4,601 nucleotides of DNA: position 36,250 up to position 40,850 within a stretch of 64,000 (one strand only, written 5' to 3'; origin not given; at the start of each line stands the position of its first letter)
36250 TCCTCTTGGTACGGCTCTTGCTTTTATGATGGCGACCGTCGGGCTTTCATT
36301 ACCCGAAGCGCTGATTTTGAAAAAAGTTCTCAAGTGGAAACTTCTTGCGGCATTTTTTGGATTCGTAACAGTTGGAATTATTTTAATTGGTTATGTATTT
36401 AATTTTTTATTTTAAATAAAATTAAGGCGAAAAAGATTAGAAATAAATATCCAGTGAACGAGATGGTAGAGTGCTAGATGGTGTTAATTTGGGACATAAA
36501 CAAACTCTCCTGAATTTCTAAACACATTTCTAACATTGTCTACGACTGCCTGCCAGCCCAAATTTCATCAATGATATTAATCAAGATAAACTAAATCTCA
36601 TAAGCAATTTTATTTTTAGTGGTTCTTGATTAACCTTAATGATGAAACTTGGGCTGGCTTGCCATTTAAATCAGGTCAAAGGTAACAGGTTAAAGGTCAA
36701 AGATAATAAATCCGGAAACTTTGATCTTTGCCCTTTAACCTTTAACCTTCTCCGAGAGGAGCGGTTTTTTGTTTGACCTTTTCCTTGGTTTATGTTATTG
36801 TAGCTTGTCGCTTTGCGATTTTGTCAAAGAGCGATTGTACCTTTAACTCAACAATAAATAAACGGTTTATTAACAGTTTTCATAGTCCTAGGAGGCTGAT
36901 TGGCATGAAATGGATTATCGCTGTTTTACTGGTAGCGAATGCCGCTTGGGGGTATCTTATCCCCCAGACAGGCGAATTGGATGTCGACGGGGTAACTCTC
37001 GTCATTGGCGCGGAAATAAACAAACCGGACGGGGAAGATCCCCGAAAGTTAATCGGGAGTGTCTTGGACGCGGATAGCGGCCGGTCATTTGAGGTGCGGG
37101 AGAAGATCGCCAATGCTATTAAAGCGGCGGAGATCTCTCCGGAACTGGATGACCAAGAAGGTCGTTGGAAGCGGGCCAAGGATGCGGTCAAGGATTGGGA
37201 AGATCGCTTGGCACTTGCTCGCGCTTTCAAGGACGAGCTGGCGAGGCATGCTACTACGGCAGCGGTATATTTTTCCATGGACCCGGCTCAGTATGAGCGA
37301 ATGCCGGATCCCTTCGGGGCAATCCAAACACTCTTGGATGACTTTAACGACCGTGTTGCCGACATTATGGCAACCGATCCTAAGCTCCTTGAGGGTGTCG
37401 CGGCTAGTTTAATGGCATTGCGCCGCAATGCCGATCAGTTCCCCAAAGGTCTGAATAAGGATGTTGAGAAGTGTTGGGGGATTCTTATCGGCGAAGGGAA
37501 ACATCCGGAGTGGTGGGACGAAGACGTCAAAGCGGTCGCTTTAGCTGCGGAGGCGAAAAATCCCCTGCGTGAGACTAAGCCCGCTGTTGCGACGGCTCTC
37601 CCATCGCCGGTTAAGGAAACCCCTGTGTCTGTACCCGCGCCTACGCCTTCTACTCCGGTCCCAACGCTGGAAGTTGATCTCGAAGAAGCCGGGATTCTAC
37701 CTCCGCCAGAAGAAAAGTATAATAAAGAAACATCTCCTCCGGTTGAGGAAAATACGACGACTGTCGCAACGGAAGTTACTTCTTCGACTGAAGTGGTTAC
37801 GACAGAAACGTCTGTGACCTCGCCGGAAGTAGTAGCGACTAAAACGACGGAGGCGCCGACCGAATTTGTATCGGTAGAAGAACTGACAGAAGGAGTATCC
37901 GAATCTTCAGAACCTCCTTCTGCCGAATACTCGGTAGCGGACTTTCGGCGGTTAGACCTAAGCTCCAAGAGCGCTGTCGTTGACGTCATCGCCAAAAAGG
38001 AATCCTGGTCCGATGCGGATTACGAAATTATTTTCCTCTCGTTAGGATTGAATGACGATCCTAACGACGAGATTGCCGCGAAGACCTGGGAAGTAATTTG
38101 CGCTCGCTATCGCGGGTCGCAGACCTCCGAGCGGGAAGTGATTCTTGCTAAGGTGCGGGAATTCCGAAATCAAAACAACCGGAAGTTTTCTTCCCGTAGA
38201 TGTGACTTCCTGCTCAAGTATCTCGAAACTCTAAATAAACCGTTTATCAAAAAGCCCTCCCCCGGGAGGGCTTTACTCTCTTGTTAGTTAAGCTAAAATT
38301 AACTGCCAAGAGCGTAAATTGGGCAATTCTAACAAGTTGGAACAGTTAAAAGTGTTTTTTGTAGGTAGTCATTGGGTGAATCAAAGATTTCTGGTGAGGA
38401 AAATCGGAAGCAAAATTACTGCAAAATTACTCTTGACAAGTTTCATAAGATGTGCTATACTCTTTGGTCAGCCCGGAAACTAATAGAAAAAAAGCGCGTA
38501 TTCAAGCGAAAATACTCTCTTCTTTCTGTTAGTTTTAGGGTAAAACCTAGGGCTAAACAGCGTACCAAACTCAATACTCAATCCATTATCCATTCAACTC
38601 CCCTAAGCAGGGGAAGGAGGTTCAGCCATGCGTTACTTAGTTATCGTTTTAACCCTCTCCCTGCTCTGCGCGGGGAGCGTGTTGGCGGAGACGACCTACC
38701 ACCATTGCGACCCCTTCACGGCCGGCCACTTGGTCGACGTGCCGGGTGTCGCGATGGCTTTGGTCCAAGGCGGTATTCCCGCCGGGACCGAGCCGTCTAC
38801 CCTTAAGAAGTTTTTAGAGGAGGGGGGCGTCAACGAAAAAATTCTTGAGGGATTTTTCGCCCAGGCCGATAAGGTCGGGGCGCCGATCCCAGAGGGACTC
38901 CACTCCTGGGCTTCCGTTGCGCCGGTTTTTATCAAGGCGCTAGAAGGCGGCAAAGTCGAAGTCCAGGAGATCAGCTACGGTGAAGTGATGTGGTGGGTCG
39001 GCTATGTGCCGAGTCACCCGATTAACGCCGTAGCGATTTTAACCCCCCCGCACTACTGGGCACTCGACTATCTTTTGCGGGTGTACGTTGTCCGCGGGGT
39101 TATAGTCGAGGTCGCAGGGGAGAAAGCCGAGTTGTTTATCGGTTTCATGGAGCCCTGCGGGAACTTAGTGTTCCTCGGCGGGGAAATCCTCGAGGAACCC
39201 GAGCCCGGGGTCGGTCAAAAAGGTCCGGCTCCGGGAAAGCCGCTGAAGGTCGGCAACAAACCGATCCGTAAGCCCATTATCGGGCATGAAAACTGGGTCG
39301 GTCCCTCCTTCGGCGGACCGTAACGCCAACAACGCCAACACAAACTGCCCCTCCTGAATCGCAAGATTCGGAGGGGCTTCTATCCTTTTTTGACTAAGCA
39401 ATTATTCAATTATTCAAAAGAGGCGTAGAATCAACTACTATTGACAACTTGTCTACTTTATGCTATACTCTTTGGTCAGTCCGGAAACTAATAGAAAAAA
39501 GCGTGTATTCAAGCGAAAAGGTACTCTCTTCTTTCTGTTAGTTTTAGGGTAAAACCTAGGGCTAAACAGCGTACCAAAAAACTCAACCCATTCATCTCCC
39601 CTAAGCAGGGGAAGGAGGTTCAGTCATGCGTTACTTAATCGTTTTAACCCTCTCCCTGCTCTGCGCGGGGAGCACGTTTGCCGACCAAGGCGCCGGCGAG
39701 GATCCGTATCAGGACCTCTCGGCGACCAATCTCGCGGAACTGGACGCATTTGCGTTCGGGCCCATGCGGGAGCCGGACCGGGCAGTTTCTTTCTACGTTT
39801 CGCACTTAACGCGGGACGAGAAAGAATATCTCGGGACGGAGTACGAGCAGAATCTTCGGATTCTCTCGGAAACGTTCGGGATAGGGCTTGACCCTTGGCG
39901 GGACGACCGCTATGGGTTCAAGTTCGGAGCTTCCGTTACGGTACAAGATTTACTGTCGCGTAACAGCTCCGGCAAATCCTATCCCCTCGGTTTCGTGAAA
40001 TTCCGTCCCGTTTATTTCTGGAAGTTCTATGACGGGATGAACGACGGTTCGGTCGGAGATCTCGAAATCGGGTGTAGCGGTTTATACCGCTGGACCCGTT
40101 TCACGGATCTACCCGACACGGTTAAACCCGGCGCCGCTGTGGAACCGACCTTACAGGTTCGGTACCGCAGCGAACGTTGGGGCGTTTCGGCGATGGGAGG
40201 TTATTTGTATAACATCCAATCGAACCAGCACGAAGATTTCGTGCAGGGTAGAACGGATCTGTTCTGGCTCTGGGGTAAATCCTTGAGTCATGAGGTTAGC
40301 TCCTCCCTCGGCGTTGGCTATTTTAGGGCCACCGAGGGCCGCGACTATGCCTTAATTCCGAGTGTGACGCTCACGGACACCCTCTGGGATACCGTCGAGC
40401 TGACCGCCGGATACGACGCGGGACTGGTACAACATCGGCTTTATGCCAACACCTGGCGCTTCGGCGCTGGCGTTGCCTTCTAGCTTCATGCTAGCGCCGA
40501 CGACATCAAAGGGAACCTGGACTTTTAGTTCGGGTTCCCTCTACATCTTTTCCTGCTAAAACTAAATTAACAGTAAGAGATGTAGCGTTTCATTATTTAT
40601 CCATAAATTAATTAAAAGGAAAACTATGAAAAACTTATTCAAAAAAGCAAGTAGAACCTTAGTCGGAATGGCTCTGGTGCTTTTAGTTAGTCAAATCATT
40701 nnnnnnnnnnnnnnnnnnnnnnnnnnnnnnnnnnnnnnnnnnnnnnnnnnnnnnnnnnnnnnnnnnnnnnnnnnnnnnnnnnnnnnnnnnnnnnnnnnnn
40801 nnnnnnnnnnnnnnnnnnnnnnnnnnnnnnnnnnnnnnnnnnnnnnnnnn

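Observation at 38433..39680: Duplicated promoter plus about 160 nt structured leader plus signal-peptide cassette driving two divergent secreted proteins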

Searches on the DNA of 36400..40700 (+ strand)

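Call 7: search_rna_families(source=window, start=36400, end=40700, threshold=evalue, max_evalue=10)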
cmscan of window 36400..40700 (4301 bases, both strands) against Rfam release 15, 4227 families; matches with E-value up to 10: 12.
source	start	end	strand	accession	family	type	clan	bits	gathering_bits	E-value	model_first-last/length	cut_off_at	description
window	38246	38358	-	RF01859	Phe_leader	Cis-reg; leader;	-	32.6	55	0.011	1-125/125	no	Phenylalanine leader peptide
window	36554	36656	-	RF04071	MIR2863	Gene; miRNA;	CL00139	30.2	94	0.0032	1-113/113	no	MIR2863 microRNA precursor family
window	36673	36748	-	RF03205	mir-1898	Gene; miRNA;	-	29.7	78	0.013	1-61/61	no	mir-1898 microRNA precursor family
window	36687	36741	+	RF03205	mir-1898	Gene; miRNA;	-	26.8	78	0.072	1-61/61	no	mir-1898 microRNA precursor family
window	36545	36665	+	RF03670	MIR3932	Gene; miRNA;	-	25.2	150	0.11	1-123/123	no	MIR3932 microRNA precursor family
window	38227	38279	+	RF01859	Phe_leader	Cis-reg; leader;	-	24.9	55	0.53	1-125/125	no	Phenylalanine leader peptide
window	36553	36657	-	RF03670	MIR3932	Gene; miRNA;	-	21.6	150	1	1-123/123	no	MIR3932 microRNA precursor family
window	39485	39544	-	RF02907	patAB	Cis-reg; leader;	-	20.5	92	8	1-57/57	no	patAB leader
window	36673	36755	-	RF00689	MIR390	Gene; miRNA;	-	17.5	77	8.9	1-121/121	no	MIR390 microRNA precursor family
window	36405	36437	+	RF03156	L31-Firmicutes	Cis-reg; leader;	CL00118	16.9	33.3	4.3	1-32/32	no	L31-Firmicutes ribosomal protein leader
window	37017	37043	+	RF02975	DUF3800-XI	Gene; sRNA;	-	14.3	37.8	9.4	1-48/48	no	DUF3800-XI RNA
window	37717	37770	+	RF01128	sR43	Gene; snRNA; snoRNA; CD-box;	-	13.6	45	5.6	1-56/56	no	Small nucleolar RNA sR42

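Call 79: build_rna_model(alignment_id=A5)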
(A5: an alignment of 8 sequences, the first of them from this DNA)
Model R1 built from alignment A5 (8 sequences, 110 columns); structure: RNAalifold consensus.
model positions 102; base pairs 22; branch points 0; effective number of sequences 1.62; information 0.59 bits per position. Calibrated on 0.2 Mb of random sequence (short: E-values are rough).
structure used (alignment columns):
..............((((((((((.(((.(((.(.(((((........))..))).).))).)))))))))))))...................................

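Call 80: search_with_rna_model(model_id=R1, sources=[window, L003, L005, L009, L013, L014, L015, L016, L017, L018, L019, L020, L021, L022, L023, L024, L025, L026, L027, L028, L029, L030, L034], max_evalue=10)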
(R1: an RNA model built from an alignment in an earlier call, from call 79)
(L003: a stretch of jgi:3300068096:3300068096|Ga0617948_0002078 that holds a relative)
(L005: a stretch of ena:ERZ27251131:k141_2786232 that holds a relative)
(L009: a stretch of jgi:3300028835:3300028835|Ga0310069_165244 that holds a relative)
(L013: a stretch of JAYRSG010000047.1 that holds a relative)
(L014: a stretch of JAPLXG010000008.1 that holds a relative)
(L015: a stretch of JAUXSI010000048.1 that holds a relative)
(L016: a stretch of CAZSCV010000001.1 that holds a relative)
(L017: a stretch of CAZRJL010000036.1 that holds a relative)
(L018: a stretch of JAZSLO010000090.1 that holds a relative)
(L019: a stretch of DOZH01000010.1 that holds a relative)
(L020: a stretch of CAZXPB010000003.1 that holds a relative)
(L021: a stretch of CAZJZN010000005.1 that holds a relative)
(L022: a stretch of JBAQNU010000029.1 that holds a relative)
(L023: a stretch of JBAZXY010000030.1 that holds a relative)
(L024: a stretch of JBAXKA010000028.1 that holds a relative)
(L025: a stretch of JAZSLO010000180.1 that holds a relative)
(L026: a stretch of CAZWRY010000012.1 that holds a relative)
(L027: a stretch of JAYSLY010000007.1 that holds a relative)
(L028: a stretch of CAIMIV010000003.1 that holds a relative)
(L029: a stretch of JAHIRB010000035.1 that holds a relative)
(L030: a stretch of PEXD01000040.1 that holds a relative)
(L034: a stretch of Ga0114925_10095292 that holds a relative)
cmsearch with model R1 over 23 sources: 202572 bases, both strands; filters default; matches with E-value up to 10: 24.
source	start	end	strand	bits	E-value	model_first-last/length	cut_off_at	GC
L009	1078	1180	+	99.2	2.8e-20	1-102/102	no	0.29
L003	9197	9300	+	98.3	4.6e-20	1-102/102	no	0.38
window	38463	38568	+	98.1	5.2e-20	1-102/102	no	0.4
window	39471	39577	+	98.1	5.3e-20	1-102/102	no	0.39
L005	2233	2335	+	97.9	5.8e-20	1-102/102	no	0.28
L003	8193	8295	+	96.9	1e-19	1-102/102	no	0.42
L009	119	207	+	93.3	7e-19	1-102/102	no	0.4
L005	1238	1326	+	92.9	8.5e-19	1-102/102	no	0.4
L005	1227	1320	-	36.2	2e-05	1-102/102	no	0.4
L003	9181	9283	-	35.3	3.2e-05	1-102/102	no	0.38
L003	8177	8278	-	33.6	8e-05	1-102/102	no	0.38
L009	134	188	-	33.2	9.8e-05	16-70/102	no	0.35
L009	1093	1148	-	32.2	0.00017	16-70/102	no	0.23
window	38452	38549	-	32.2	0.00017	1-102/102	no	0.38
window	39460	39558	-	29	0.00097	1-102/102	no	0.36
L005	2248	2303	-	22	0.043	16-70/102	no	0.23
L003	596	696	+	20.7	0.088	1-102/102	no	0.27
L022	2615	2698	+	17.4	0.54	1-102/102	no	0.39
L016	1873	1960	+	17.1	0.61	15-98/102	no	0.27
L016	478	577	+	15.2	1.7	1-102/102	no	0.41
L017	157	245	-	14.5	2.5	15-98/102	no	0.29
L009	1184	1257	-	13.9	3.6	1-102/102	no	0.36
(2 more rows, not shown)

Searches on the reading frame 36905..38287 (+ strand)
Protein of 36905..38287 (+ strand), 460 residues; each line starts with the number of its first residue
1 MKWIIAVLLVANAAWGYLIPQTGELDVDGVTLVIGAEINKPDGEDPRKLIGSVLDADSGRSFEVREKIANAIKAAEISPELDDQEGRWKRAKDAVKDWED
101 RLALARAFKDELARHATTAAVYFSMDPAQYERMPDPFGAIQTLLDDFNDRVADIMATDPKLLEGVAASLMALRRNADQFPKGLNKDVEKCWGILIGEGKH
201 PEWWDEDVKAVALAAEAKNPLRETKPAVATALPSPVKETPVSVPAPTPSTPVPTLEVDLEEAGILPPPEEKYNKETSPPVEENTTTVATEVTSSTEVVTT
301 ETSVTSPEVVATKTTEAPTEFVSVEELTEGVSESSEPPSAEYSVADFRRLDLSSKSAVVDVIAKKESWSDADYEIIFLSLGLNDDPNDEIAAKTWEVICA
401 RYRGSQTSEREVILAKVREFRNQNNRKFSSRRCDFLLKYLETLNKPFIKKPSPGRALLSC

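Call 12: search_protein_families(library=pfam, proteins=[window:36905-38287:+], max_evalue=0.1)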
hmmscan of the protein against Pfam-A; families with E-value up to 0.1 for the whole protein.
window:36905-38287:+ (460 aa): 0 families

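Call 54: list_cluster_members(proteins=[P0001, P0005, window:36905-38287:+])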
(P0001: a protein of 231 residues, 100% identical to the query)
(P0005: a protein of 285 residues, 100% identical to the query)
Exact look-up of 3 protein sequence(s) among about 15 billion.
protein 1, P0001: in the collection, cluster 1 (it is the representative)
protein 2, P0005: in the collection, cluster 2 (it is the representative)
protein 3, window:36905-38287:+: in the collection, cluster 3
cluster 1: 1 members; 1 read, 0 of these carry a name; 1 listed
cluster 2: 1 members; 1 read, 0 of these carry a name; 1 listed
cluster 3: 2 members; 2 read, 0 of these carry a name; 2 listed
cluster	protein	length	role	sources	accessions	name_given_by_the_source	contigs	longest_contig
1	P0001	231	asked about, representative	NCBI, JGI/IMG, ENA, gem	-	-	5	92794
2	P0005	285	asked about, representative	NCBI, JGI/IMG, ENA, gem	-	-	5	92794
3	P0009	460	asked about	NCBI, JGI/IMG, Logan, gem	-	-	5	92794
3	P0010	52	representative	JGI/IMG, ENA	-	-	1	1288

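Call 100: search_protein_families(library=phrogs, proteins=[window:36905-38287:+], max_evalue=0.01)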
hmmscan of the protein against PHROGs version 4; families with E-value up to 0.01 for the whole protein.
window:36905-38287:+ (460 aa): 0 families

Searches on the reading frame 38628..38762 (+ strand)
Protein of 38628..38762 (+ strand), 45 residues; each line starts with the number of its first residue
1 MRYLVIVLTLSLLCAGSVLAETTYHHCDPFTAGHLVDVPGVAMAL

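Call 87: find_homologous_proteins(query=A7, max_evalue=10)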
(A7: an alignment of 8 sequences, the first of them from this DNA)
Query A7 (8 sequences) (45 aa, profile of the alignment): 5 proteins with E <= 10 among 238 candidates.
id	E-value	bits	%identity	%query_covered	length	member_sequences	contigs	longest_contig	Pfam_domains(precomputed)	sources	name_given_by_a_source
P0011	1.1e+0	27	62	47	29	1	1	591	-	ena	-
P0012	1.6e+0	26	39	91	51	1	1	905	-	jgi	jgi:hypothetical protein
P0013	2.3e+0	26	57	47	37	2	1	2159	-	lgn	-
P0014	3.5e+0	25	60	44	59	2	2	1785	-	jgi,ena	-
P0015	3.7e+0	25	100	13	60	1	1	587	-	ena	-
